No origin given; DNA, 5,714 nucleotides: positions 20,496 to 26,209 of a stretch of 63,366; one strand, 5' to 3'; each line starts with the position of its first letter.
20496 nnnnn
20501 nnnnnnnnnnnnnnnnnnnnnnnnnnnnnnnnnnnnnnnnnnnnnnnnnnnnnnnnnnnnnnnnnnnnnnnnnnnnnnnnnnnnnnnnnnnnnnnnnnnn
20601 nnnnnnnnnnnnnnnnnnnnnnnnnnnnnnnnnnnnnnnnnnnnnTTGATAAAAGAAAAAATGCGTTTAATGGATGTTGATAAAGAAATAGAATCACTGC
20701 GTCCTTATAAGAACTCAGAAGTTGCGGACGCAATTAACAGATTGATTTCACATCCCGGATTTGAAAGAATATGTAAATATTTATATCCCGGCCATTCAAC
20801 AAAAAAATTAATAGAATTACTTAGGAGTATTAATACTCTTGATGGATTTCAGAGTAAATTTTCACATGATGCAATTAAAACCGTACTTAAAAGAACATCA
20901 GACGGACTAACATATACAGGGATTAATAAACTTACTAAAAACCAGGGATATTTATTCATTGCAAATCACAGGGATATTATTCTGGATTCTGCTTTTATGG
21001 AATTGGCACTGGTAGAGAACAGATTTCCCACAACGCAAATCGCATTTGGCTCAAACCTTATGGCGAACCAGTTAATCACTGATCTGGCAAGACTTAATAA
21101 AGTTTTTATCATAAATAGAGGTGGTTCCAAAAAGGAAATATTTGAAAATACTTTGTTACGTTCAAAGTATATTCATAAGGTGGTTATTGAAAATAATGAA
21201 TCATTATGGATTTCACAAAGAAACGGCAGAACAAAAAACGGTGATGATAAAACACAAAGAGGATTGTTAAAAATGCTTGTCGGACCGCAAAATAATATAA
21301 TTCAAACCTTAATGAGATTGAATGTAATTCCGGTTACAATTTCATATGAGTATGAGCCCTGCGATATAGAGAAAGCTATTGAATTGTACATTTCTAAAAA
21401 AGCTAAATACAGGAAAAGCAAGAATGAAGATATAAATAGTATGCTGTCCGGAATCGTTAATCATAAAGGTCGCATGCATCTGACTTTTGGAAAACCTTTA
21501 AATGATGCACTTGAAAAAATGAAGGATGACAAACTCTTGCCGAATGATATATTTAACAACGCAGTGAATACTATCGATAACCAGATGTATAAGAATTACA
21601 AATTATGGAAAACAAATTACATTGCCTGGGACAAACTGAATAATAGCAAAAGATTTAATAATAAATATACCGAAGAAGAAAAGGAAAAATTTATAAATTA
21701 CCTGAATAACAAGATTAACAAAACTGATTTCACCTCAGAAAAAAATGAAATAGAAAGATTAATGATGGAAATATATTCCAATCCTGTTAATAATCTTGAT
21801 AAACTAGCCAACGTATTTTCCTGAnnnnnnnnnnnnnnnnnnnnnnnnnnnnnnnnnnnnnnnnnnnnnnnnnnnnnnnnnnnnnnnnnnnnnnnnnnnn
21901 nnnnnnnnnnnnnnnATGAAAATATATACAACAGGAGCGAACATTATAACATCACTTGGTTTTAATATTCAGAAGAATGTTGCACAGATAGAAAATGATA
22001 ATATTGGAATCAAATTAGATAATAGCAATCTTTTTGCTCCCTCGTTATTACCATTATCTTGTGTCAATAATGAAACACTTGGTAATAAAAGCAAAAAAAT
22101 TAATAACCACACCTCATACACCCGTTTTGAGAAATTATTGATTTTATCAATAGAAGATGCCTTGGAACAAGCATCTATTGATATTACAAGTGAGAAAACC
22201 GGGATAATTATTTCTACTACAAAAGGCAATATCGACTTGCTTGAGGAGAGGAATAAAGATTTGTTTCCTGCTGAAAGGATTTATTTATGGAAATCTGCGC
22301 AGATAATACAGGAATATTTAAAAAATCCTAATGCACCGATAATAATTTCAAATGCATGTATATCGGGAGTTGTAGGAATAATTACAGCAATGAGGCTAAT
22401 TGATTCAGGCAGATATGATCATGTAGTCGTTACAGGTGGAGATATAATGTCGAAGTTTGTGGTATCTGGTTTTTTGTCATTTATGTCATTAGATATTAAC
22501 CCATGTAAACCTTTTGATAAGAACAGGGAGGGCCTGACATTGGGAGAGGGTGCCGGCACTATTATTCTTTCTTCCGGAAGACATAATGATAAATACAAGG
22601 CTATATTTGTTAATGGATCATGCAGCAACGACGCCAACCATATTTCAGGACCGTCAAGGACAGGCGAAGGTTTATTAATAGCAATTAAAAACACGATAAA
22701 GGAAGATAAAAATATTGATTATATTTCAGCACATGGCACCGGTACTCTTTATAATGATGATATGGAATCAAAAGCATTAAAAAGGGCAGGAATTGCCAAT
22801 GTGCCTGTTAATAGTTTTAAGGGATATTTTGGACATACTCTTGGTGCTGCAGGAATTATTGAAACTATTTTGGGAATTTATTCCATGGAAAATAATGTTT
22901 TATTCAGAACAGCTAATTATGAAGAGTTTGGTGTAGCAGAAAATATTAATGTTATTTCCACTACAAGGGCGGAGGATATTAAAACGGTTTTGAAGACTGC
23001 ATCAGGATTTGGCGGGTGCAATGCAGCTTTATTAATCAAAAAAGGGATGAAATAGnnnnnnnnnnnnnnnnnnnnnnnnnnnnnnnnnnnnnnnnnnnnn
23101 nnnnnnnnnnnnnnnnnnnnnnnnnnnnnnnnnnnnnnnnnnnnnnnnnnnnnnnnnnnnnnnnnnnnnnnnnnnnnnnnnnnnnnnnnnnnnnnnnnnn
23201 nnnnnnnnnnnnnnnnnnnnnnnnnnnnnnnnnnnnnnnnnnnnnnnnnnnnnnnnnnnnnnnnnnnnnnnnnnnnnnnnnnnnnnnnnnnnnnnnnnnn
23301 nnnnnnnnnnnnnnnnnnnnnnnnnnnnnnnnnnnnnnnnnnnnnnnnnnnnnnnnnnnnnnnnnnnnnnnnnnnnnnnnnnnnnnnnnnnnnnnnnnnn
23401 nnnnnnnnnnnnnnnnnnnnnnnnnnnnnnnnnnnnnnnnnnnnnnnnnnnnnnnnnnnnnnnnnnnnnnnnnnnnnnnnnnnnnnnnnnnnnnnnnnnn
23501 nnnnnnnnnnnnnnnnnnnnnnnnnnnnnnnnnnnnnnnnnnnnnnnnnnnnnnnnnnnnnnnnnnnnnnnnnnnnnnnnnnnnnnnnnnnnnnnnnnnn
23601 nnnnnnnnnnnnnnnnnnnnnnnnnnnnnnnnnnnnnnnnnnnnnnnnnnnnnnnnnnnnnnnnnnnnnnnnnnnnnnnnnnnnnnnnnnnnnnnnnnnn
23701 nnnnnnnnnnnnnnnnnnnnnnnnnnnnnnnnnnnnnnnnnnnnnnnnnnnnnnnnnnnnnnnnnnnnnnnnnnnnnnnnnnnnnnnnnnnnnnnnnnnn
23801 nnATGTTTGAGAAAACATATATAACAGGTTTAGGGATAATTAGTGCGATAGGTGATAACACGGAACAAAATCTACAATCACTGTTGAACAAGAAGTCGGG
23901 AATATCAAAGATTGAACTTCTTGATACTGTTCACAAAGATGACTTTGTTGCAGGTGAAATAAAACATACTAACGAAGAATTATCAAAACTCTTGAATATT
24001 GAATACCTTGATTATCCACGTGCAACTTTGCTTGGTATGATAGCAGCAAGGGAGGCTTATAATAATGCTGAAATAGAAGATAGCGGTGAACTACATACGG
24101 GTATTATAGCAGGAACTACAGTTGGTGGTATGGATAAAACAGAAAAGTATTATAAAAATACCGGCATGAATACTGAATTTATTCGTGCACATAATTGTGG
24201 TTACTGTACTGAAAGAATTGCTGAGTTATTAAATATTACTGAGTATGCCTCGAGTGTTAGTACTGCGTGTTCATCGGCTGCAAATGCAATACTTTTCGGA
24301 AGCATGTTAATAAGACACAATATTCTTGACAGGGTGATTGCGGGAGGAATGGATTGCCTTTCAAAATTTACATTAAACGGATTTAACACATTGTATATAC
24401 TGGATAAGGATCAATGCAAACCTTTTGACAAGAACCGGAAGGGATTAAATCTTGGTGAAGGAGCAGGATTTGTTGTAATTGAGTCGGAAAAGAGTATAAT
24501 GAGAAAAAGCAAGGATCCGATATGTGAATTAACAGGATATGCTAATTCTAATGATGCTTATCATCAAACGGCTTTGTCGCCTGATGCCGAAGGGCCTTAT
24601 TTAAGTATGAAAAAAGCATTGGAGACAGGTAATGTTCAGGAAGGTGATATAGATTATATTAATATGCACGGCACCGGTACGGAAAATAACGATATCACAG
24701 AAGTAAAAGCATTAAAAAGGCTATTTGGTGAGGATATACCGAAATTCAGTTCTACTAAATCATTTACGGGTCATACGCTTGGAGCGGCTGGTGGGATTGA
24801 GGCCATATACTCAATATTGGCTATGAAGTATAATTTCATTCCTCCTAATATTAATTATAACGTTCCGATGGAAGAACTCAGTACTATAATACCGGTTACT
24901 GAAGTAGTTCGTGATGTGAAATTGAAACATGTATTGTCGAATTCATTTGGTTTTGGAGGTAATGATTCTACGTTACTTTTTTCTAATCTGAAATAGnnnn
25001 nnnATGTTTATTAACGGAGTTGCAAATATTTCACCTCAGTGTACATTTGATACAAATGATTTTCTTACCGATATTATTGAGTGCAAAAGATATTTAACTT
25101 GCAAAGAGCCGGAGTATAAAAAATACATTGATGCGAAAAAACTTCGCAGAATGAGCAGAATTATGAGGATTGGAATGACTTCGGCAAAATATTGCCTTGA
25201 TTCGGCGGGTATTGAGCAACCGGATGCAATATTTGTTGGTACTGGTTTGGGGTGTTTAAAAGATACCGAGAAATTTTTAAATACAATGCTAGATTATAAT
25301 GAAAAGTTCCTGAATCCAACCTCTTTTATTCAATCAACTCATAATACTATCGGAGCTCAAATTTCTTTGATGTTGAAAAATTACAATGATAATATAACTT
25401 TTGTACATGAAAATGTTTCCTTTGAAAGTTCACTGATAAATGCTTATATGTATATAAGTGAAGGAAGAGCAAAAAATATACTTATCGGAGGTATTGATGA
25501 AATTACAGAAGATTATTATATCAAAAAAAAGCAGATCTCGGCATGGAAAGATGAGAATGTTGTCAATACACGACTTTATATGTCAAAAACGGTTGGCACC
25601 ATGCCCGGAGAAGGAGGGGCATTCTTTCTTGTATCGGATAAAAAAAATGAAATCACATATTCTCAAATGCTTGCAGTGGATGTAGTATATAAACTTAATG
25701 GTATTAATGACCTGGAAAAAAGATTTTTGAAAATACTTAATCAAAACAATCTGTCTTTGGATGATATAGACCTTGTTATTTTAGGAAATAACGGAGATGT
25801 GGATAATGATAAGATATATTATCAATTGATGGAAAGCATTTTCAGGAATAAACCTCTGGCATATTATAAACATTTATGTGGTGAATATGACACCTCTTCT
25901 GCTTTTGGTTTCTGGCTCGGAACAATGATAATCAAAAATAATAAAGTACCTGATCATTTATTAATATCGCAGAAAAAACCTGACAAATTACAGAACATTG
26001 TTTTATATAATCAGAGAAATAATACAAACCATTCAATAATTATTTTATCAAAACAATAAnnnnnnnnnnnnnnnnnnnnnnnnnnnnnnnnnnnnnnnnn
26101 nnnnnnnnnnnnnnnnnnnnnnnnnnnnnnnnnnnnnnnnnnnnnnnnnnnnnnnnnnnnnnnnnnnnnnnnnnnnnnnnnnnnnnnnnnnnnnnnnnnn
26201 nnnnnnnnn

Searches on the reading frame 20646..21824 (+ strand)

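Call 6: search_protein_families(library=pfam, proteins=[window:20646-21824:+], max_evalue=0.001)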
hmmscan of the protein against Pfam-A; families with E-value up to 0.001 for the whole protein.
window:20646-21824:+ (392 aa): 1 family
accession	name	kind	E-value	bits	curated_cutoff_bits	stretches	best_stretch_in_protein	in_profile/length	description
PF01553.26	Acyltransferase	-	3e-07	30.8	23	1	89-198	3-105/132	Acyltransferase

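Call 29: search_protein_families(library=ncbifam, proteins=[window:20646-21824:+], max_evalue=1e-10)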
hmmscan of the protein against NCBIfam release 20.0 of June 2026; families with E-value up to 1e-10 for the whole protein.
window:20646-21824:+ (392 aa): 0 families

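Call 51: search_protein_families(library=pfam, proteins=[window:20646-21824:+], max_evalue=1)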
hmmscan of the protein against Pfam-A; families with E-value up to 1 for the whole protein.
window:20646-21824:+ (392 aa): 4 families
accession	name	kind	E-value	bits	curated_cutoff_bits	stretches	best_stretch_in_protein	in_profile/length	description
PF01553.26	Acyltransferase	-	3e-07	30.8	23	1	89-198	3-105/132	Acyltransferase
PF19591.4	DUF6096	-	0.033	14.8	27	0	39-82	73-116/130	Family of unknown function (DUF6096)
PF18470.6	Cas9_a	-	0.052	13.6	26.9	1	330-387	117-174/221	Cas9 alpha-helical lobe domain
PF21400.3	Ndc10_N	-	0.44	11.3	23.8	0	307-341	8-42/119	Ndc10 N-terminal domain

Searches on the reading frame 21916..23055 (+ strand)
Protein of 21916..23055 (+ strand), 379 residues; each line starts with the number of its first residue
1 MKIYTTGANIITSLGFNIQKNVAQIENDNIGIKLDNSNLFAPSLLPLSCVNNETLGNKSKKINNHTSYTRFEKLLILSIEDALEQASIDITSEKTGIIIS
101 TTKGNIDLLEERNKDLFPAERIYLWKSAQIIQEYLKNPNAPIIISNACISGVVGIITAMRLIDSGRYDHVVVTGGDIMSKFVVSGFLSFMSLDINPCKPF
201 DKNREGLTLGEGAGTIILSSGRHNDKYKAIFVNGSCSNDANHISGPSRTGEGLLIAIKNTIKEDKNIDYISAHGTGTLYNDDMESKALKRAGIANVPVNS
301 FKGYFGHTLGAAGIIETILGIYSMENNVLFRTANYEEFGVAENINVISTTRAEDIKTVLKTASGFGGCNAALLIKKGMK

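Call 6: search_protein_families(library=pfam, proteins=[window:21916-23055:+], max_evalue=0.001)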
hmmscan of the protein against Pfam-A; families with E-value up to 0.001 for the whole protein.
window:21916-23055:+ (379 aa): 4 families
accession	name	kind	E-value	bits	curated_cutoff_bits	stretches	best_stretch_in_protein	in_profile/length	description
PF02801.28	Ketoacyl-synt_C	-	2.1e-19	70.1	20.8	1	235-336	8-119/119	Beta-ketoacyl synthase, C-terminal domain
PF00109.32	ketoacyl-synt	-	1.5e-12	48.1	20.8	1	66-220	84-248/252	Beta-ketoacyl synthase, N-terminal domain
PF08545.16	ACP_syn_III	-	1.4e-07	31.7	24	1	144-182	3-41/80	3-Oxoacyl-[acyl-carrier-protein (ACP)] synthase III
PF00108.29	Thiolase_N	-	7e-05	22.8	26.4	1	142-180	79-117/260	Thiolase, N-terminal domain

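Call 30: search_protein_families(library=ncbifam, proteins=[window:21916-23055:+], max_evalue=1e-10)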
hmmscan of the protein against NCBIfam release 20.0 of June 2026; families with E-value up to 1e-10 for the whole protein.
window:21916-23055:+ (379 aa): 16 families
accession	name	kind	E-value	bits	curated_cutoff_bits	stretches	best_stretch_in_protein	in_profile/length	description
NF006618.0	PRK09185.1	subfamily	4.8e-60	203.6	407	1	2-376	4-392/394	beta-ketoacyl-ACP synthase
TIGR03150.1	fabF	equivalog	8.4e-52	176.2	493.75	1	3-375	3-407/407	beta-ketoacyl-ACP synthase II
NF005589.0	PRK07314.1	subfamily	7.3e-49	166.6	387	1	3-376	6-411/413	beta-ketoacyl-ACP synthase II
NF004618.0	PRK05952.1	equivalog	1.3e-45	156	455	1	3-376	4-382/384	beta-ketoacyl-ACP synthase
NF058662.1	cispenta_AmcF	equivalog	1.9e-41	142.4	325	1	3-375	2-368/369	cispentacin biosynthesis acyltransferase subunit AmcF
NF006274.0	PRK08439.1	equivalog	2.2e-40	138.7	621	1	2-376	3-405/406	beta-ketoacyl-ACP synthase II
NF005490.0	PRK07103.1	equivalog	2.7e-38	132.1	445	1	139-376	160-412/414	polyketide beta-ketoacyl:acyl carrier protein synthase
NF005076.0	PRK06501.1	equivalog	2.9e-37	128.6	629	1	128-375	155-421/425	beta-ketoacyl-ACP synthase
NF006587.0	PRK09116.1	equivalog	2.2e-36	125.5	470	1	144-376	160-406/408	beta-ketoacyl-ACP synthase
NF004970.0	PRK06333.1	subfamily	4.3e-36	124.7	525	1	131-376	158-421/424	beta-ketoacyl-ACP synthase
NF006434.0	PRK08722.1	equivalog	4.6e-29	101.5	759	1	131-376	149-413/414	beta-ketoacyl-ACP synthase II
NF005916.1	PRK07910.1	equivalog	1.5e-27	96.6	560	1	146-374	169-415/418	KasA/KasB family beta-ketoacyl-ACP synthase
NF005935.0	PRK07967.1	equivalog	2.2e-26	92.7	630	1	143-376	157-403/406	beta-ketoacyl-ACP synthase I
NF053555.1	prodigi_MBC_PigJ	equivalog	1.5e-20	73.1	900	1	127-317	492-689/759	prodigiosin MBC biosynthesis protein PigJ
NF040607.1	mycolic_Pks13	equivalog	8.2e-15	53.3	2100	1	142-374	265-523/1680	polyketide synthase Pks13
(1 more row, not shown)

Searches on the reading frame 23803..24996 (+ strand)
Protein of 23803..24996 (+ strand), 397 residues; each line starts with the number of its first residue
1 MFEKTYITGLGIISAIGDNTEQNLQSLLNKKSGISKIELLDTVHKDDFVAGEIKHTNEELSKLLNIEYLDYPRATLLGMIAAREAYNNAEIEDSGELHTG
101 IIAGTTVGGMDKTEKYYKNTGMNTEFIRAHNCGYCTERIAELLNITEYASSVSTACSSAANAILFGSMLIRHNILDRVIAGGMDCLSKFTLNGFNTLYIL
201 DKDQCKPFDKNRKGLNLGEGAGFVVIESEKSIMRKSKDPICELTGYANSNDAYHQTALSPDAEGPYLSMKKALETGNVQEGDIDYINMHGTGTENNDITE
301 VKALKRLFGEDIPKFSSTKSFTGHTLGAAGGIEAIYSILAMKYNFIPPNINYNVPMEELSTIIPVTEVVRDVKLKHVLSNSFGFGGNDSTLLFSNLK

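Call 6: search_protein_families(library=pfam, proteins=[window:23803-24996:+], max_evalue=0.001)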
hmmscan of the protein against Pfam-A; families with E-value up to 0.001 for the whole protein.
window:23803-24996:+ (397 aa): 2 families
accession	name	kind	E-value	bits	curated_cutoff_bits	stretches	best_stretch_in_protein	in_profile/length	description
PF02801.28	Ketoacyl-synt_C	-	1.6e-32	112.4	20.8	1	241-352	2-118/119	Beta-ketoacyl synthase, C-terminal domain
PF00109.32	ketoacyl-synt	-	3.3e-26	92.8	20.8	1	6-229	5-249/252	Beta-ketoacyl synthase, N-terminal domain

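Call 30: search_protein_families(library=ncbifam, proteins=[window:23803-24996:+], max_evalue=1e-10)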
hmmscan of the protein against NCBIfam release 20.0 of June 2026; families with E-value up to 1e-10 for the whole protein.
window:23803-24996:+ (397 aa): 18 families
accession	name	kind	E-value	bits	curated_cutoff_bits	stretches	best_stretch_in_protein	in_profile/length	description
NF006618.0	PRK09185.1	subfamily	2.9e-89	299.8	407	1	3-395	3-392/394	beta-ketoacyl-ACP synthase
TIGR03150.1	fabF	equivalog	8e-88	294.9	493.75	1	6-393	4-406/407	beta-ketoacyl-ACP synthase II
NF005589.0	PRK07314.1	subfamily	2.5e-84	283.4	387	1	4-395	5-411/413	beta-ketoacyl-ACP synthase II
NF004970.0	PRK06333.1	subfamily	7.2e-74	249.1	525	1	4-395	5-421/424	beta-ketoacyl-ACP synthase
NF006274.0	PRK08439.1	equivalog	1.4e-68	231.6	621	1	5-394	4-404/406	beta-ketoacyl-ACP synthase II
NF005076.0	PRK06501.1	equivalog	6.2e-65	219.7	629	1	7-394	15-421/425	beta-ketoacyl-ACP synthase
NF058662.1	cispenta_AmcF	equivalog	1.4e-63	215.1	325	1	5-394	2-368/369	cispentacin biosynthesis acyltransferase subunit AmcF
NF004618.0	PRK05952.1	equivalog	1.9e-59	201.5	455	1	138-393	129-380/384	beta-ketoacyl-ACP synthase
NF005935.0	PRK07967.1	equivalog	5.2e-59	200.1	630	1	4-396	3-404/406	beta-ketoacyl-ACP synthase I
NF005490.0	PRK07103.1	equivalog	2.1e-58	198.4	445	1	3-393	4-410/414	polyketide beta-ketoacyl:acyl carrier protein synthase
NF006434.0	PRK08722.1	equivalog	1.7e-56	191.9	759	1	5-395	6-413/414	beta-ketoacyl-ACP synthase II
NF006587.0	PRK09116.1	equivalog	1.4e-53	182.2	470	1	5-395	4-406/408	beta-ketoacyl-ACP synthase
NF005916.1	PRK07910.1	equivalog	4.5e-46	157.6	560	1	2-394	11-416/418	KasA/KasB family beta-ketoacyl-ACP synthase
NF045894.1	PKS_plus_SDR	equivalog_domain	6.4e-25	87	1740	1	96-357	114-381/1515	type I polyketide synthase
NF040607.1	mycolic_Pks13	equivalog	1e-22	79.5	2100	1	149-357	264-480/1680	polyketide synthase Pks13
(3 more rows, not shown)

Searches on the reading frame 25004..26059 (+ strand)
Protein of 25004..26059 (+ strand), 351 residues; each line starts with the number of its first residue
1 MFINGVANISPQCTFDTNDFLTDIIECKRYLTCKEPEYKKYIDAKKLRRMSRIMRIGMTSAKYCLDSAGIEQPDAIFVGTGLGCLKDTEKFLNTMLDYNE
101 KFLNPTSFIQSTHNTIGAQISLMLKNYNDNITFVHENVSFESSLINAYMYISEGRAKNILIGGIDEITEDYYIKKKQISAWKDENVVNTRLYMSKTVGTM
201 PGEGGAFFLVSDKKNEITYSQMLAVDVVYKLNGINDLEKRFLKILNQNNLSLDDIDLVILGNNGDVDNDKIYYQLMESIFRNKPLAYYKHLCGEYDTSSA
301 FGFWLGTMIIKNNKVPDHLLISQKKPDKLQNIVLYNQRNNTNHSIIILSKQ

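Call 6: search_protein_families(library=pfam, proteins=[window:25004-26059:+], max_evalue=0.001)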
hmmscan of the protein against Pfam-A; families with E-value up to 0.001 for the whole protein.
window:25004-26059:+ (351 aa): 2 families
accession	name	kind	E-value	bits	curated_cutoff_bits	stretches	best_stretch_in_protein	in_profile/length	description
PF13723.12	Ketoacyl-synt_2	-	1.2e-10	41.8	25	1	42-176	22-150/223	Beta-ketoacyl synthase, N-terminal domain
PF00109.32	ketoacyl-synt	-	1.5e-07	31.7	20.8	1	42-211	78-248/252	Beta-ketoacyl synthase, N-terminal domain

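Call 30: search_protein_families(library=ncbifam, proteins=[window:25004-26059:+], max_evalue=1e-10)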
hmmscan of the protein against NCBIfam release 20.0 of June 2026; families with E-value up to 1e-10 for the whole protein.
window:25004-26059:+ (351 aa): 1 family
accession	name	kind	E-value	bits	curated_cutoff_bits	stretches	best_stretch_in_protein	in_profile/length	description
TIGR03150.1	fabF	equivalog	1.7e-13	50.1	493.75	1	4-209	27-237/407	beta-ketoacyl-ACP synthase II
